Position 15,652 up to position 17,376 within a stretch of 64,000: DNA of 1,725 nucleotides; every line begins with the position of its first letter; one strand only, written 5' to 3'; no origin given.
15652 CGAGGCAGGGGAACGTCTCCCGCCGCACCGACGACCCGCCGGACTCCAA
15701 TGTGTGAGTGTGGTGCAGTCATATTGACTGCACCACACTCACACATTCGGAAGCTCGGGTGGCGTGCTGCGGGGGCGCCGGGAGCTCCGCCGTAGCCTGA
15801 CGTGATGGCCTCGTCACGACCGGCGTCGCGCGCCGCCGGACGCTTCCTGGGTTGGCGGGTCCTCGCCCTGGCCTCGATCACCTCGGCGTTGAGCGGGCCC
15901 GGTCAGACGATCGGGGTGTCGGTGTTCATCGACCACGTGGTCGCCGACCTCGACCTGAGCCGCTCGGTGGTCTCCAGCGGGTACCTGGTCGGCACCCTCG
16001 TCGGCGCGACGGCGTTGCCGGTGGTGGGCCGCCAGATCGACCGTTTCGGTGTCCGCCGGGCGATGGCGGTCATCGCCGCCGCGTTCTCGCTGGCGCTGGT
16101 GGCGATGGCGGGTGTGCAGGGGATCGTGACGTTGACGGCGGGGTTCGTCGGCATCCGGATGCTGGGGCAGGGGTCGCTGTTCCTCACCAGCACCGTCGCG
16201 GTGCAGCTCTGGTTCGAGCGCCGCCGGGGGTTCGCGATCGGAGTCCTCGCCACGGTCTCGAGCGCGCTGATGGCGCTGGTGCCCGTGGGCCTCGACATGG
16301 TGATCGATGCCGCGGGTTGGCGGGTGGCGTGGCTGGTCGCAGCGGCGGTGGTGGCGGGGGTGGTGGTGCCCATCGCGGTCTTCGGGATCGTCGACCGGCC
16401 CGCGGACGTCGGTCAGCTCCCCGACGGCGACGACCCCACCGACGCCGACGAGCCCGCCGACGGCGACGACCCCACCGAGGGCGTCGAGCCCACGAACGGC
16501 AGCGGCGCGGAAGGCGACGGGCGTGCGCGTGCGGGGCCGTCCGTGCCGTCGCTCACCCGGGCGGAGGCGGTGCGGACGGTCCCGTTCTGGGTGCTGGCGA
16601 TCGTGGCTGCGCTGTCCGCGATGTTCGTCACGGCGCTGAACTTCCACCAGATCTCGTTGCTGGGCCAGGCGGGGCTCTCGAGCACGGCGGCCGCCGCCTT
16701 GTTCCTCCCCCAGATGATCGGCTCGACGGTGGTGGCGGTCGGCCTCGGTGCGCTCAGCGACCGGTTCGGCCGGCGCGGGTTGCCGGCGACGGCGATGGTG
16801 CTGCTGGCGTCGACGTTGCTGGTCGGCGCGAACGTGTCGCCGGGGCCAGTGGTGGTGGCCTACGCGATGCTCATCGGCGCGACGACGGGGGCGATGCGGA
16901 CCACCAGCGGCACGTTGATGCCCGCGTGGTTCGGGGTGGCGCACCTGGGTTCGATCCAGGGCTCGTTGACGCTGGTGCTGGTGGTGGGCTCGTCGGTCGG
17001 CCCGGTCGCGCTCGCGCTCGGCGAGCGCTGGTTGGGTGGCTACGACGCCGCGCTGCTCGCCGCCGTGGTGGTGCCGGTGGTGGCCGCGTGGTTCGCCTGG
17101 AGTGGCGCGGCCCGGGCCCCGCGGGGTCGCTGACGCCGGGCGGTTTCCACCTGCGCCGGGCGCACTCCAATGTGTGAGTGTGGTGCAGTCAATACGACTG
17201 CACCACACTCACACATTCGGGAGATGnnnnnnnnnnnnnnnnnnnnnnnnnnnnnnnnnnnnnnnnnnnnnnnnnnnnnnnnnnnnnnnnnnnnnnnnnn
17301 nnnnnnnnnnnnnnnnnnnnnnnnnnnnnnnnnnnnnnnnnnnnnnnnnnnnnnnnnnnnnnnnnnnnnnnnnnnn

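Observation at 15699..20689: A 49-nt perfect palindrome occurs three times and delimits the hipBA, MFS and MacB-ABC modules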

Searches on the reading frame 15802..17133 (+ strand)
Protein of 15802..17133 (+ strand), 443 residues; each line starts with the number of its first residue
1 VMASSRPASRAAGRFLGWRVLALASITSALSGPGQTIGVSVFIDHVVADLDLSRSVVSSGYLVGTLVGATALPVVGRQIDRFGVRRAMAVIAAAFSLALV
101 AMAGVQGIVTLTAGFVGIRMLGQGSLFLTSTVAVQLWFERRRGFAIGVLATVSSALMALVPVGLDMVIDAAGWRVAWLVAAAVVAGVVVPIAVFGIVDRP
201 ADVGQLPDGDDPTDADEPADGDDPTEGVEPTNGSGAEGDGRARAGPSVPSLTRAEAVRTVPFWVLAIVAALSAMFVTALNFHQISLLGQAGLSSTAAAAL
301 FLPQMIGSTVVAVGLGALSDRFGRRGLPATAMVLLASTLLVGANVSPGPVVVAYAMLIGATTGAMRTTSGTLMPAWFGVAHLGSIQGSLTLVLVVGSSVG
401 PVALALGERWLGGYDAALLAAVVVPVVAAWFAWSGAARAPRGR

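Call 8: search_protein_families(library=pfam, proteins=[window:15802-17133:+])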
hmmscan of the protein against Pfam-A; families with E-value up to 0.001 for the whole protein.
window:15802-17133:+ (443 aa): 1 family
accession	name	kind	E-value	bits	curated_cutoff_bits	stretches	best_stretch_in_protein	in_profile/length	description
PF07690.21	MFS_1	-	9.7e-29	100.8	33.4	2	28-310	5-254/347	Major Facilitator Superfamily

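Call 15: find_encoding_contigs(protein=window:15802-17133:+, flank=10000, max_places=10)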
Protein window:15802-17133:+ (443 aa): no gene with exactly this product is on record in the collection.

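Call 28: find_homologous_proteins(query=window:15805-17133:+, max_evalue=1e-20)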
Query window:15805-17133:+ (442 aa): 1113 proteins with E <= 1e-20 among 8000 candidates; the best 120 are listed.
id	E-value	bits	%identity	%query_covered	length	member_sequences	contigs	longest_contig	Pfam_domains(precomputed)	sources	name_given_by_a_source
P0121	1.5e-266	902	100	100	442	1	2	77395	PF07690.22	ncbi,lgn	-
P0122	1.4e-201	688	81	99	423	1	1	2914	PF07690.22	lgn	-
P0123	5.1e-201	686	81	99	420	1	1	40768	PF07690.22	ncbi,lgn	-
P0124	5.1e-124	433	54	97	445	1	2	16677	PF07690.22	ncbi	-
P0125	6.0e-122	426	56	91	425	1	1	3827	PF07690.22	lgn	-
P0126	6.1e-122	426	56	91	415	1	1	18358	PF07690.22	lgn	-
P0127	3.3e-121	423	53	99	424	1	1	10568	PF07690.22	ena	-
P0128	5.8e-121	423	53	97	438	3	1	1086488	PF07690.22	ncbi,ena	-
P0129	7.1e-121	422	52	93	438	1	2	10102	PF07690.22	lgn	-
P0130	7.2e-121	422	53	96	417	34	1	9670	PF07690.22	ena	-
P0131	1.0e-120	422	57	91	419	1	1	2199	PF07690.22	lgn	-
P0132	4.8e-120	420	56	92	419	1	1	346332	PF07690.22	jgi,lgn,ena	-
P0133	1.1e-119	418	57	91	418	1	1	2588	PF07690.22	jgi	jgi:MFS family permease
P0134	1.2e-119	418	53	92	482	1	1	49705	PF07690.22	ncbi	-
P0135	1.9e-119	418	52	98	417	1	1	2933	PF07690.22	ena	-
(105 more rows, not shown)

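Call 29: find_encoding_contigs(protein=P0121, flank=10000, max_places=10)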
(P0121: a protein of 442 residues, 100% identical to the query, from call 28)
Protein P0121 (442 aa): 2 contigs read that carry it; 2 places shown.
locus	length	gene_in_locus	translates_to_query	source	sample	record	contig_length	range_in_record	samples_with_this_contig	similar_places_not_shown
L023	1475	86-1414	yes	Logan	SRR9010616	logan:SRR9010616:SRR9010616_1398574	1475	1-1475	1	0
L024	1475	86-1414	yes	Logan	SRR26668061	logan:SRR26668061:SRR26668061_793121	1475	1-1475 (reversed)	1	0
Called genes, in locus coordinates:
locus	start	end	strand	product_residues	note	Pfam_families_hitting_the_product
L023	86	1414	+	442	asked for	PF07690:MFS_1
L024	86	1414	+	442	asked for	PF07690:MFS_1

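Call 30: find_encoding_contigs(protein=P0123, flank=10000, max_places=10)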
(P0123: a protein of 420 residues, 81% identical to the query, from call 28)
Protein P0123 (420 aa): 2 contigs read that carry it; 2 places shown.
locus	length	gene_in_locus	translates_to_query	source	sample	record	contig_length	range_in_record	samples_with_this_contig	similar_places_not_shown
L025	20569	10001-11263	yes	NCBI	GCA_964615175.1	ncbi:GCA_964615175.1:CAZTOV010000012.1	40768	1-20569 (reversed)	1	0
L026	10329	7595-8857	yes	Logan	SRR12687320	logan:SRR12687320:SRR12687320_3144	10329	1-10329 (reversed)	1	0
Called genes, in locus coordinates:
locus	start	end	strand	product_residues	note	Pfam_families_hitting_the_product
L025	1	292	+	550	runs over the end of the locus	PF02384:N6_Mtase, PF07669:Eco57I (weak), PF22837:M_Eco57I_C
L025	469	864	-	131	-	PF01402:RHH_1 (weak)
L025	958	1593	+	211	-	PF11848:DUF3368 (faint)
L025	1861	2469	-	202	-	PF00156:Pribosyltran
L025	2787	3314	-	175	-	PF19502:DUF6036 (weak)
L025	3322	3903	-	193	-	PF01381:HTH_3, PF12844:HTH_19 (weak), PF13560:HTH_31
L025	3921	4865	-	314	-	PF22022:Phage_int_M, PF00589:Phage_integrase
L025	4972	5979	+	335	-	-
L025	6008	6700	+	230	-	PF08843:AbiEii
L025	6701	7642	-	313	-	PF00589:Phage_integrase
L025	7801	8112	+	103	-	-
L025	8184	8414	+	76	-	PF02604:PhdYeFM_antitox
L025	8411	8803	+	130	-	PF01850:PIN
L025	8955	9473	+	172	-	-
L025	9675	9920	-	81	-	-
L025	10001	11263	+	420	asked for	PF07690:MFS_1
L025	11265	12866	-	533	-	PF00884:Sulfatase, PF01663:Phosphodiest, PF16347:SGSH_C (faint)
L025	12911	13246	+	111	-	-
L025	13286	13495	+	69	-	PF09957:VapB_antitoxin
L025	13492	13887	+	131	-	PF01850:PIN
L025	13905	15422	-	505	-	PF00501:AMP-binding, PF13193:AMP-binding_C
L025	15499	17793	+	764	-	PF00884:Sulfatase, PF16347:SGSH_C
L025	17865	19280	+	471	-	PF01425:Amidase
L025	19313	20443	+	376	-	PF01590:GAF, PF13185:GAF_2, PF00512:HisKA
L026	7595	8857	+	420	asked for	PF07690:MFS_1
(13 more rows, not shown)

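Call 38: list_cluster_members(proteins=[P0121, P0123, P0001])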
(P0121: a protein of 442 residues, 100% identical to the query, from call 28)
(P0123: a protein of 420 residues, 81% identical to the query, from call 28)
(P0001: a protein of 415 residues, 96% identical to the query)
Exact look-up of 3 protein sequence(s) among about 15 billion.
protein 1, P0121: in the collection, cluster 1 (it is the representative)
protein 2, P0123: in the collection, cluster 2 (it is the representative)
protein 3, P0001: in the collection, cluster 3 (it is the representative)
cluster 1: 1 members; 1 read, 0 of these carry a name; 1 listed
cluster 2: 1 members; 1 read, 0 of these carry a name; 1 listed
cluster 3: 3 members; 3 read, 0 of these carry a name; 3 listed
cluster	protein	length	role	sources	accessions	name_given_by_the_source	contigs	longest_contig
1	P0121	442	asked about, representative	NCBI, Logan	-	-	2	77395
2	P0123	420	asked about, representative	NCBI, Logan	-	-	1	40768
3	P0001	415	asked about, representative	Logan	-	-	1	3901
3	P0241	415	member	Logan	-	-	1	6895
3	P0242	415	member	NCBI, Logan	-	-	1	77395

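Call 39: find_encoding_contigs(protein=P0241, flank=10000, max_places=10)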
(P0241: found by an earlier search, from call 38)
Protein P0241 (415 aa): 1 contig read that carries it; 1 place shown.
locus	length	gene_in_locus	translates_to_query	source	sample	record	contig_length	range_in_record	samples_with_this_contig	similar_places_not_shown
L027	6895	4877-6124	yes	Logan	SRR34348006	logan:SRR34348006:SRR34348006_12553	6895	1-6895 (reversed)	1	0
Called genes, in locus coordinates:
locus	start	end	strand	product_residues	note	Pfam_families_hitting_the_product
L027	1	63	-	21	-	?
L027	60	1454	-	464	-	PF01565:FAD_binding_4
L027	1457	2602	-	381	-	PF01040:UbiA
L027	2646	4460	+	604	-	-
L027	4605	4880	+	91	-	PF13560:HTH_31, PF01381:HTH_3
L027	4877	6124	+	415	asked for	PF13657:Couple_hipA, PF07804:HipA_C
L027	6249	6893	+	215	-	?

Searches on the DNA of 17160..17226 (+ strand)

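Call 10: search_dna_similar(query=window:17160-17226:+, collection=plasmids, mode=distant, max_evalue=0.01, max_rows=40)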
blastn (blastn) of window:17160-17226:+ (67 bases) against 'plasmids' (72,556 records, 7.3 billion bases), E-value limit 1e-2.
No match.

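Call 11: search_dna_similar(query=window:17160-17226:+, collection=phages, mode=distant, max_evalue=0.01, max_rows=40)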
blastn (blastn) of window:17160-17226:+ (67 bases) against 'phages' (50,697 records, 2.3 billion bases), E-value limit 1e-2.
No match.
